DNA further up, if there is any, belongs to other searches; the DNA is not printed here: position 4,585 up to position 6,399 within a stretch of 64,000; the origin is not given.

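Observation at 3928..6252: AraC-type regulator fused to a ~500-aa C-terminal domain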

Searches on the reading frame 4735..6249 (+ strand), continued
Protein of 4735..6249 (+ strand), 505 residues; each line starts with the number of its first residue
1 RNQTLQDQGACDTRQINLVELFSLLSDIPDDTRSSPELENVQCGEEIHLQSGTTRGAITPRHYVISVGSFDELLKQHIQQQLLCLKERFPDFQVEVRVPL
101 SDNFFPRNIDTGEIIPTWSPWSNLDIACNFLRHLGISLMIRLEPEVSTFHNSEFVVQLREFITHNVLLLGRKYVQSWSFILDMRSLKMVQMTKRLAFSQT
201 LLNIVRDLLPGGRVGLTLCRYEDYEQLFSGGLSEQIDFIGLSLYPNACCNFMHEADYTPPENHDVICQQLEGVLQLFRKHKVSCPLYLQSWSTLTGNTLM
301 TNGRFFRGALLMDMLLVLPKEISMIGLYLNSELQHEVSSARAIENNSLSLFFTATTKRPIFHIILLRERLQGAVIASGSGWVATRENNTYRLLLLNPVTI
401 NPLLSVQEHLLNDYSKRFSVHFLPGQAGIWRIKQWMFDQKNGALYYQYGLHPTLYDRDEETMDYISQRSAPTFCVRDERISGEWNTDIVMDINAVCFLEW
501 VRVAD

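Call 73: find_encoding_contigs(protein=P0049, flank=6000, max_places=2)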
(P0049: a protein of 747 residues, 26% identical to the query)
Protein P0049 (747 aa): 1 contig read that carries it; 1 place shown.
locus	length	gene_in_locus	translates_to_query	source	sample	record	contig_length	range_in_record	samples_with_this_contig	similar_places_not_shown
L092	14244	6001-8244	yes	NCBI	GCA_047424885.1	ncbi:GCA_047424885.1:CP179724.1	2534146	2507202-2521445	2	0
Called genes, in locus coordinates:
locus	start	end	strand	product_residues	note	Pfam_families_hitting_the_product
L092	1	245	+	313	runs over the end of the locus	PF02653:BPD_transp_2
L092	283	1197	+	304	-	PF00532:Peripla_BP_1, PF13407:Peripla_BP_4, PF13377:Peripla_BP_3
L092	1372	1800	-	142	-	-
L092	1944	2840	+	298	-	PF00294:PfkB, PF08543:Phos_pyr_kin (weak)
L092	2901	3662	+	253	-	PF01476:LysM, PF05382:Amidase_5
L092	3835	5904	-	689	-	PF00270:DEAD, PF04851:ResIII, PF00271:Helicase_C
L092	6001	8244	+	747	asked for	PF00165:HTH_AraC (weak), PF12833:HTH_18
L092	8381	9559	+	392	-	PF01546:Peptidase_M20, PF07687:M20_dimer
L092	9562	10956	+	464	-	PF00083:Sugar_tr (weak), PF07690:MFS_1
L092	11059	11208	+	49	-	-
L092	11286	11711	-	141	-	-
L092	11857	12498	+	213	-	PF05656:DUF805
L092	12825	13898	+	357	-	PF04143:Sulf_transp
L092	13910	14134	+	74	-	PF01206:TusA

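Call 79: search_solved_structures(query=L092:8381-9556:+, max_evalue=1e-40, show_alignments=1)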
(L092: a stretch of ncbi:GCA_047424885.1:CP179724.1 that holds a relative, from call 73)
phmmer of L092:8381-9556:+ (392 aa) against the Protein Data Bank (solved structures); distinct sequences matched with E-value up to 1e-40: 4.
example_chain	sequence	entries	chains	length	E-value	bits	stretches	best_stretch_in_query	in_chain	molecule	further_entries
4ewt_A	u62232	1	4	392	2.7e-228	760.5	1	1-391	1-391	Peptidase, M20/M25/M40 family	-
1ysj_A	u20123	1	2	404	9.1e-70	238.7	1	12-382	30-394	protein yxeP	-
6slf_A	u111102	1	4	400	2.6e-61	210.9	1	4-316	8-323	N-alpha-acyl-glutamine aminoacylase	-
1xmb_A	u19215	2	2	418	4.9e-56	193.5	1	5-390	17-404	IAA-amino acid hydrolase homolog 2 | IAA-amino acid hydrolase ILR1-like 2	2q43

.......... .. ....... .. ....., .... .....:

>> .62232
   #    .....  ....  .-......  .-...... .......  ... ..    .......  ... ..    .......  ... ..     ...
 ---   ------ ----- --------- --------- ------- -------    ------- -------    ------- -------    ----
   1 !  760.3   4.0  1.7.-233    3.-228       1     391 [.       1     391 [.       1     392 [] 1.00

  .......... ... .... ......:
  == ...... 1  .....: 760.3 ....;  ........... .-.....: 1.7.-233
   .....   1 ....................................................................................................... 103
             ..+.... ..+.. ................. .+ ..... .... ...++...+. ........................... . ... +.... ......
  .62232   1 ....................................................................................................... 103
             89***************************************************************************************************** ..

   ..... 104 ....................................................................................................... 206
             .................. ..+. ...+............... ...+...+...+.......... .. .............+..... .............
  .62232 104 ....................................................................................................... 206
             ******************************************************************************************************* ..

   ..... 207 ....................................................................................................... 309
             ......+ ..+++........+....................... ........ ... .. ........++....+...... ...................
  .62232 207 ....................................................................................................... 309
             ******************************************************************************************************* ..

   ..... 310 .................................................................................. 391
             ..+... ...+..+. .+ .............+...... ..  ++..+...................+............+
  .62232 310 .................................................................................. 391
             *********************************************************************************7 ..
